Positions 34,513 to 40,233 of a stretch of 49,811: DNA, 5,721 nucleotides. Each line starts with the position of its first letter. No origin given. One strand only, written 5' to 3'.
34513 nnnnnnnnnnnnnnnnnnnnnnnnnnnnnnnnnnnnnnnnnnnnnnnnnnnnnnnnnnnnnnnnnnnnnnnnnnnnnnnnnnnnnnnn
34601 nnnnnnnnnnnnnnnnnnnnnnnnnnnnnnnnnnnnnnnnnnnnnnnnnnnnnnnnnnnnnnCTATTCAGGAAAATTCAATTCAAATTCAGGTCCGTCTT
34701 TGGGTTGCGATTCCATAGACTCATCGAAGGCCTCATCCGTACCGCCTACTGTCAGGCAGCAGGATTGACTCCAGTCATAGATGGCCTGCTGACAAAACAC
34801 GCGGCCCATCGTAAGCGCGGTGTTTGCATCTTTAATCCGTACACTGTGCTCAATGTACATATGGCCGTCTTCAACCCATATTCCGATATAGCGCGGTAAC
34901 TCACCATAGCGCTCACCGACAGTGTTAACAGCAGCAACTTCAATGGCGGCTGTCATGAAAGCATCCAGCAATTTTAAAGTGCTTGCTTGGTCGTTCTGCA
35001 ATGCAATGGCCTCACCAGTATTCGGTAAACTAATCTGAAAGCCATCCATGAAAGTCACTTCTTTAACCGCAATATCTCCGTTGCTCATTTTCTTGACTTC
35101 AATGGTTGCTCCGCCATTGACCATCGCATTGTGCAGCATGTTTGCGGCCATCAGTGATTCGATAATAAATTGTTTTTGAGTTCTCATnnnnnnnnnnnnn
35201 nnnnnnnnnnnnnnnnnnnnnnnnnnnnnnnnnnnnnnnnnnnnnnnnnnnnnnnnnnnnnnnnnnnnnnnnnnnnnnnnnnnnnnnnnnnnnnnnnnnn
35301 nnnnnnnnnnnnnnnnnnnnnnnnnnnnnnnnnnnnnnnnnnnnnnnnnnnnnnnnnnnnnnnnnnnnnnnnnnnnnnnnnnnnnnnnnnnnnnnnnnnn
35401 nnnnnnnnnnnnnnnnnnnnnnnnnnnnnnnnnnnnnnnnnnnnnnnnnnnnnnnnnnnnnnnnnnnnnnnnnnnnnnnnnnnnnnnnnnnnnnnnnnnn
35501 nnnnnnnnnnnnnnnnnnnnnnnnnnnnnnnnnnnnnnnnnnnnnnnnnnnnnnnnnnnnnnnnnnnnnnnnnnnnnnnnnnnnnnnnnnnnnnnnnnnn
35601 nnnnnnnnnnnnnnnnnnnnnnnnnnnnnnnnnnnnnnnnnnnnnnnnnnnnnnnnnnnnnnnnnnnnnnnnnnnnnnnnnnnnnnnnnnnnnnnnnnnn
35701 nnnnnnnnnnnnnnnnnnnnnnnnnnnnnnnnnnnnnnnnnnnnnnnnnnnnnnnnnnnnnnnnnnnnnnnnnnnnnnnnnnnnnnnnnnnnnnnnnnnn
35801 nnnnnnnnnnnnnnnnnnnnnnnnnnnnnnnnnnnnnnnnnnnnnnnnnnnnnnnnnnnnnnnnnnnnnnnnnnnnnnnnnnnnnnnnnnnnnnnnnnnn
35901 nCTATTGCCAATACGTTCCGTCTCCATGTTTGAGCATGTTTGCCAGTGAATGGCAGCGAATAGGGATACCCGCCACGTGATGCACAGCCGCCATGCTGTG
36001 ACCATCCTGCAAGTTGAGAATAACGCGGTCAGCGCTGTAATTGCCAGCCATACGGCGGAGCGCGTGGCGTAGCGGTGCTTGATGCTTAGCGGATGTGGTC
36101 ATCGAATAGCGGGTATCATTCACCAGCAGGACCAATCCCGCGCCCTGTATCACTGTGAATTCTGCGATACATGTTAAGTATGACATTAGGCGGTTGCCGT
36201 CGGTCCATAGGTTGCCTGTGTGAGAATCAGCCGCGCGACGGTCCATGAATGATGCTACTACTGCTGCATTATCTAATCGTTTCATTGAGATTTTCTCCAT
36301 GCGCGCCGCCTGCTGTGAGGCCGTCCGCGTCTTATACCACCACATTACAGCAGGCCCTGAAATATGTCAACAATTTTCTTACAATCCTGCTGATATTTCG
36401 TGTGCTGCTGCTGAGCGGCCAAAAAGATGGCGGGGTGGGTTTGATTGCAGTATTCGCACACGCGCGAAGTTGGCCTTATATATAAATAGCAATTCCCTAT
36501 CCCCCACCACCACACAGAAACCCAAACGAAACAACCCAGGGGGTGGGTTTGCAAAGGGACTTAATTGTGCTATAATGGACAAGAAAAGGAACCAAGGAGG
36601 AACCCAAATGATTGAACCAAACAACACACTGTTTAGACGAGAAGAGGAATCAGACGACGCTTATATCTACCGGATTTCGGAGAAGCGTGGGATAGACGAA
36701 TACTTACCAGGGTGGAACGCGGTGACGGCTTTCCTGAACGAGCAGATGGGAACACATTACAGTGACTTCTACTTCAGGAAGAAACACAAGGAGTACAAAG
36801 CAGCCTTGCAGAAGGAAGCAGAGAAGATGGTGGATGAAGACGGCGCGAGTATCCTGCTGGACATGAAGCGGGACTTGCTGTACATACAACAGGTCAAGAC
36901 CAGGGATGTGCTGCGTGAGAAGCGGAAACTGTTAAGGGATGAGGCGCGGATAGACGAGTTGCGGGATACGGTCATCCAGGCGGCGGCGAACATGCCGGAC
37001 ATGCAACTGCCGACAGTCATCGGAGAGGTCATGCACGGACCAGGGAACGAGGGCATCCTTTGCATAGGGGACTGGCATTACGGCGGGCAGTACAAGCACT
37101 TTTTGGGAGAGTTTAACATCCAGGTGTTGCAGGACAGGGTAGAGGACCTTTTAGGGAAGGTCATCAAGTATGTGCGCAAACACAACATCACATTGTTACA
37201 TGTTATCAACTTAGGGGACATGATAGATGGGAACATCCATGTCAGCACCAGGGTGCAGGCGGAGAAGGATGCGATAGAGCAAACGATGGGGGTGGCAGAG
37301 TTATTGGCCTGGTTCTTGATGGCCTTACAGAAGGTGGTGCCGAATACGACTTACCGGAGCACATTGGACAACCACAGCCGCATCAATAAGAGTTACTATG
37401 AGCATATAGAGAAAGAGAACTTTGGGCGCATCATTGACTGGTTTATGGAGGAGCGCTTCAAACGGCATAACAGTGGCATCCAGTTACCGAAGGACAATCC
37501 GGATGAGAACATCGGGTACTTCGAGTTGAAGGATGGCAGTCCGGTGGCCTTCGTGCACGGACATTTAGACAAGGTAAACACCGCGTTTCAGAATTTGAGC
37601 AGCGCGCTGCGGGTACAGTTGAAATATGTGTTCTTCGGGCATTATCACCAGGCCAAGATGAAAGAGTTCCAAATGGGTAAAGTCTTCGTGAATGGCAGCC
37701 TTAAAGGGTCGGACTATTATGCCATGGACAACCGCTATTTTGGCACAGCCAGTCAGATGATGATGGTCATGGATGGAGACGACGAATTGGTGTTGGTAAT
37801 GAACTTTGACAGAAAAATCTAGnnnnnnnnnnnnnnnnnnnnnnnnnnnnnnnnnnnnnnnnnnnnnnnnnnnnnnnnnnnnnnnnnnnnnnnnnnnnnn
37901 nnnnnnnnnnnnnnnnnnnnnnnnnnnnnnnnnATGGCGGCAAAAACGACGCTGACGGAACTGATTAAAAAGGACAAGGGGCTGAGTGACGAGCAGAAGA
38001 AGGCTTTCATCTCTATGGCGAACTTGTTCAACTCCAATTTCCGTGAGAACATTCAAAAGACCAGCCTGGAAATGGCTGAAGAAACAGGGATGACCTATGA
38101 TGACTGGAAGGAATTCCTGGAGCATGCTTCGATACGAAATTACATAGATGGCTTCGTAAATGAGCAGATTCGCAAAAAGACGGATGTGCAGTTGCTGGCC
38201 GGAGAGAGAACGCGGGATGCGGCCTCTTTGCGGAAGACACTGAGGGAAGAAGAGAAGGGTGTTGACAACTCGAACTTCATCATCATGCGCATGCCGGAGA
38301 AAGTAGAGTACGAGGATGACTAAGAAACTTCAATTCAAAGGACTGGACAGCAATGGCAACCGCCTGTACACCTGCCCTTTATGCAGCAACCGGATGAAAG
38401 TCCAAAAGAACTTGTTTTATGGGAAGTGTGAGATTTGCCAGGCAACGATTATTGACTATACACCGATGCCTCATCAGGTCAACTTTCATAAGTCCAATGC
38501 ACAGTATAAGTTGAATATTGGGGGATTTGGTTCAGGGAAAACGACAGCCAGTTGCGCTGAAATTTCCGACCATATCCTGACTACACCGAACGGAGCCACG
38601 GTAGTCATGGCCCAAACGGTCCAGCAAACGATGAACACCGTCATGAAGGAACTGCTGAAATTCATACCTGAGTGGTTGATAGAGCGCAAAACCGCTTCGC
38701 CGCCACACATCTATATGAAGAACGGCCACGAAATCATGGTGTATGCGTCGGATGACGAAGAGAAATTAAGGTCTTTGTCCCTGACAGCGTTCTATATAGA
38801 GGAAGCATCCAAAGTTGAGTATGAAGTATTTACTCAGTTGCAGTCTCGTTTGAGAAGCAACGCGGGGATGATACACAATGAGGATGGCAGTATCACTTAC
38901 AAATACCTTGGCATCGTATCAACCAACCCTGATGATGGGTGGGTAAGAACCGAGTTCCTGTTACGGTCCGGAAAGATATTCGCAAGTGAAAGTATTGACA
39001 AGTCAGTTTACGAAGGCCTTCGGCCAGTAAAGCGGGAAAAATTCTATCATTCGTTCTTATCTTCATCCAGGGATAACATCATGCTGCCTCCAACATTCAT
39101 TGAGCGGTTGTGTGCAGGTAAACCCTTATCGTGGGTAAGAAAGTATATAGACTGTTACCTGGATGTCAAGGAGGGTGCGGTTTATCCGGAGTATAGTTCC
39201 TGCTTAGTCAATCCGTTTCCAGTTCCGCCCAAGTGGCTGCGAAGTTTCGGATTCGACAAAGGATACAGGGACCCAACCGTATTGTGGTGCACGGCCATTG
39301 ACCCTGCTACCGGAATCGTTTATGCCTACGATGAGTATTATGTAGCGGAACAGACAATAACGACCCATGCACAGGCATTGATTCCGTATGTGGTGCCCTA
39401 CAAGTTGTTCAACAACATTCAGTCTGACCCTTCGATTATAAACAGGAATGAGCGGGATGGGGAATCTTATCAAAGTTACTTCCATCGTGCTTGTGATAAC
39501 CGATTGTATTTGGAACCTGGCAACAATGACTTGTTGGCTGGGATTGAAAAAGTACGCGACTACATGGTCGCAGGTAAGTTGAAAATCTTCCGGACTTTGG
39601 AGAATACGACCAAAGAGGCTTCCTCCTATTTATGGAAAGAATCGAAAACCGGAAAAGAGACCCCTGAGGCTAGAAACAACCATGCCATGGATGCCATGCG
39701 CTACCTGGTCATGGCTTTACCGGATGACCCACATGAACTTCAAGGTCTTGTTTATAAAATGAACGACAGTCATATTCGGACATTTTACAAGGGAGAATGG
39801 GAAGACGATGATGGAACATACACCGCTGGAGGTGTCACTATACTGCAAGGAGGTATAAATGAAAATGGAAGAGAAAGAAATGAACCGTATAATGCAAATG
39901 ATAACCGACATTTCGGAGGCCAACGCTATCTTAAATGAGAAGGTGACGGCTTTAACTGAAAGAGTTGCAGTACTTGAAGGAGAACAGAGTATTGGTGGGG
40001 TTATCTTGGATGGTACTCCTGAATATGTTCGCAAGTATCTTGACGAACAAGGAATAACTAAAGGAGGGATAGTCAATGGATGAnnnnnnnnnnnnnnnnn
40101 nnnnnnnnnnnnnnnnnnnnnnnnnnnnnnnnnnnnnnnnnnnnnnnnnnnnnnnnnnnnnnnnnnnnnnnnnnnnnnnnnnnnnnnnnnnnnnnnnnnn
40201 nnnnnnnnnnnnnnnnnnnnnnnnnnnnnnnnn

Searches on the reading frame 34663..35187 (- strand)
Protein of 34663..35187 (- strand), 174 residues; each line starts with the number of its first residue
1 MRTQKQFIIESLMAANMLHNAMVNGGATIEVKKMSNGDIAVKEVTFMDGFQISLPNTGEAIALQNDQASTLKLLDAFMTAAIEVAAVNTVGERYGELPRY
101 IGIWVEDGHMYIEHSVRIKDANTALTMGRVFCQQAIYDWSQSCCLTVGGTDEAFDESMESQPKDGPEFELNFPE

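Call 9: search_protein_families(library=pfam, max_evalue=0.01, proteins=[window:34663-35187:-])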
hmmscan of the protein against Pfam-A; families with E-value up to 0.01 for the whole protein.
window:34663-35187:- (174 aa): 0 families

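Call 33: search_protein_families(library=phrogs, max_evalue=0.001, proteins=[window:34663-35187:-])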
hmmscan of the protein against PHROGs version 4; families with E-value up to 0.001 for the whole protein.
window:34663-35187:- (174 aa): 1 family
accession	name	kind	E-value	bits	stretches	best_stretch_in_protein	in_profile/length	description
phrog_17808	-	unknown function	0.00045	21.5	1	99-151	81-133/137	-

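Call 57: search_protein_families(library=pfam, max_evalue=5, proteins=[window:34663-35187:-])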
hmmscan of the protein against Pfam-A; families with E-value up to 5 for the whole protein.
window:34663-35187:- (174 aa): 0 families

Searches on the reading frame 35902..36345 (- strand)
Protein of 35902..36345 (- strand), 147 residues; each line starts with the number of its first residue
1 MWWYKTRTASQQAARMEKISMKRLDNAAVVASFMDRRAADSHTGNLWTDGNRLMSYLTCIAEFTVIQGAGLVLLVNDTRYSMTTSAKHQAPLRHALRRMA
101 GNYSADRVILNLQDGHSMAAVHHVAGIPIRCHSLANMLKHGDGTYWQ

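Call 9: search_protein_families(library=pfam, max_evalue=0.01, proteins=[window:35902-36345:-])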
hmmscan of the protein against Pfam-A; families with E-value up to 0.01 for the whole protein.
window:35902-36345:- (147 aa): 0 families

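Call 33: search_protein_families(library=phrogs, max_evalue=0.001, proteins=[window:35902-36345:-])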
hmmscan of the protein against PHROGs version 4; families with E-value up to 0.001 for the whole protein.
window:35902-36345:- (147 aa): 1 family
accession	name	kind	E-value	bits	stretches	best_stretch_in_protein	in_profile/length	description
phrog_7247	-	unknown function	2.1e-06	28.2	1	36-108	19-92/365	-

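Call 57: search_protein_families(library=pfam, max_evalue=5, proteins=[window:35902-36300:-])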
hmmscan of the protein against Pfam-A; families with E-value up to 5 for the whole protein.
window:35902-36300:- (132 aa): 2 families
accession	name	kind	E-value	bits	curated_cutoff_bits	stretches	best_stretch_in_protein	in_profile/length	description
PF13580.11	SIS_2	-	0.13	12.7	27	1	69-110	13-54/138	SIS domain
PF00229.24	TNF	-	0.15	12.5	23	1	50-108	24-81/127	TNF(Tumour Necrosis Factor) family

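Call 92: predict_structure(protein=window:35902-36300:-)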
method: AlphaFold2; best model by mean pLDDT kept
length: 132 residues; sequences in the alignment: 1
mean_pLDDT: 35.8   pTM: 0.25
mean pLDDT of the five models: 35.8, 33.3, 31.6, 30.8, 28.9
residues with pLDDT >= 90: 0; 70-90: 0; 50-70: 2; < 50: 130
segments of 3 or more residues with pLDDT < 50: 1-74, 76-78, 80-132
pLDDT, mean of each block of 10 residues (from residue 1): 30 33 31 25 33 39 40 48 41 38 26 41 40 30
secondary structure, 60 per line:
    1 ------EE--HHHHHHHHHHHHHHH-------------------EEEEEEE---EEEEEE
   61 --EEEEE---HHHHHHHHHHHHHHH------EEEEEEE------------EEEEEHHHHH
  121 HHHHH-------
elements in order: H11-25 E45-51 E55-60 E63-67 H71-85 E92-98 E111-115 H116-125
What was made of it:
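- Tried and rejected: The model of the first early ORF was unusable, with pLDDT 36 (call 92).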

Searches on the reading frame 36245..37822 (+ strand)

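Call 12: search_protein_families(library=pfam, max_evalue=0.01, proteins=[window:36245-37822:+])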
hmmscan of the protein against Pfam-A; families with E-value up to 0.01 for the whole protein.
window:36245-37822:+ (525 aa): 1 family
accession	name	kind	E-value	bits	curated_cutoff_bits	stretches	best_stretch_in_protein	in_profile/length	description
PF12850.12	Metallophos_2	-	7.9e-05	23.2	27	1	427-488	78-137/154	Calcineurin-like phosphoesterase superfamily domain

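Call 34: search_protein_families(library=phrogs, max_evalue=0.001, proteins=[window:36245-37822:+])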
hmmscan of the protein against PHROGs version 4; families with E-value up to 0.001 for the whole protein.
window:36245-37822:+ (525 aa): 2 families
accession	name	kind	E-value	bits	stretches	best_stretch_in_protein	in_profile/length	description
phrog_284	-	DNA, RNA and nucleotide metabolism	1.4e-50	173.4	1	174-514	34-385/398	exonuclease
phrog_704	-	DNA, RNA and nucleotide metabolism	0.0004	20.6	1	435-501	293-364/390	DNA repair exonuclease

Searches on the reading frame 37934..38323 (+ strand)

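Call 12: search_protein_families(library=pfam, max_evalue=0.01, proteins=[window:37934-38323:+])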
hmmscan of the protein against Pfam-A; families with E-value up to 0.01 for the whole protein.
window:37934-38323:+ (129 aa): 2 families
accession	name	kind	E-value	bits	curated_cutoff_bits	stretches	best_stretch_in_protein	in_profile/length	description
PF24122.1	Cas8b_C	-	0.0032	17.8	27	1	17-119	68-176/228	Type I-B CRISPR Cas8b C-terminal domain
PF15647.12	Tox-REase-3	-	0.0048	17.6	25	1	23-72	43-93/102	Restriction endonuclease fold toxin 3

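Call 34: search_protein_families(library=phrogs, max_evalue=0.001, proteins=[window:37934-38323:+])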
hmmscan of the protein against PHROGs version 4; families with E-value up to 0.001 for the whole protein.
window:37934-38323:+ (129 aa): 0 families

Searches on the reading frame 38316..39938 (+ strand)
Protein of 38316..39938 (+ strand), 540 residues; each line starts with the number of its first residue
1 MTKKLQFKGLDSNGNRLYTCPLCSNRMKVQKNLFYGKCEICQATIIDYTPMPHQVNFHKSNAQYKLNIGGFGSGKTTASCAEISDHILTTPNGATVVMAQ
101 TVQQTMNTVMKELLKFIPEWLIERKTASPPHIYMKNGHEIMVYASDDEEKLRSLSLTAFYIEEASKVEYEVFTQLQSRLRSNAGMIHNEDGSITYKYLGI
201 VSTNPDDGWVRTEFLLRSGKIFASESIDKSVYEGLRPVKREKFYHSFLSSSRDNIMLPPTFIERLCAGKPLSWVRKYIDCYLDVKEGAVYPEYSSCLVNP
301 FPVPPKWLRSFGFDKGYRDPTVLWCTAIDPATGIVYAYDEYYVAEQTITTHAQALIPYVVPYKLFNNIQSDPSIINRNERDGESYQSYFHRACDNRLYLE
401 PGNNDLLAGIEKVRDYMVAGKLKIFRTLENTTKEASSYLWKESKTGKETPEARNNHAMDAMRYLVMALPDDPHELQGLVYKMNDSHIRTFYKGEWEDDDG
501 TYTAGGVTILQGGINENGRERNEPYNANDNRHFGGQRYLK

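Call 12: search_protein_families(library=pfam, max_evalue=0.01, proteins=[window:38316-39938:+])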
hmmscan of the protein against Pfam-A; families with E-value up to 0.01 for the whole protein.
window:38316-39938:+ (540 aa): 3 families
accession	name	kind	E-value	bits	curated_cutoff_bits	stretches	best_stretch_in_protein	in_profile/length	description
PF04466.19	Terminase_3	-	4.5e-11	43.1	23.2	1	62-260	2-178/201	Phage terminase large subunit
PF03237.21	Terminase_6N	-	1.9e-08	34.7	22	1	69-280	4-198/215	Terminase large subunit, T4likevirus-type, N-terminal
PF17289.8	Terminase_6C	-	0.00028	21.3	22.6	1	384-467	68-154/155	Terminase RNaseH-like domain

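Call 37: list_cluster_members(proteins=[P0001, window:38316-39938:+, window:33112-33579:-])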
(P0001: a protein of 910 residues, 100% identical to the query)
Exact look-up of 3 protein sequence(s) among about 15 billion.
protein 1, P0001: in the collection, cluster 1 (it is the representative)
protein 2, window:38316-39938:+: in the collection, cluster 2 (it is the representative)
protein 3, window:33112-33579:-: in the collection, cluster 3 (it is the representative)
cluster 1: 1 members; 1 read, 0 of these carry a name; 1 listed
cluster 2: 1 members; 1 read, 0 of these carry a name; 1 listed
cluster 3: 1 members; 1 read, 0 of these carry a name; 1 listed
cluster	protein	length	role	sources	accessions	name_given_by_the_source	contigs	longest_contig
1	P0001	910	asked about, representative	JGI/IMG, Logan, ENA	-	-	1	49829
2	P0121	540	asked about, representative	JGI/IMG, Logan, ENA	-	-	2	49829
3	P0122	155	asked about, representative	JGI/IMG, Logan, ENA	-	-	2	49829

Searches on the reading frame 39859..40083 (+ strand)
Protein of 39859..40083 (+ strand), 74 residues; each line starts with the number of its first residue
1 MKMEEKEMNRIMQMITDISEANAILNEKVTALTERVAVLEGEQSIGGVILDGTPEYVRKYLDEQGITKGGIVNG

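Call 56: search_protein_families(library=pfam, max_evalue=1, proteins=[window:39859-40083:+])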
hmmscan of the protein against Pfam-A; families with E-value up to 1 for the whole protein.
window:39859-40083:+ (74 aa): 1 family
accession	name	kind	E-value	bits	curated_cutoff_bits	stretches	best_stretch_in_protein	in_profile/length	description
PF00378.25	ECH_1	-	0.0098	15.7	27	1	19-56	15-52/251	Enoyl-CoA hydratase/isomerase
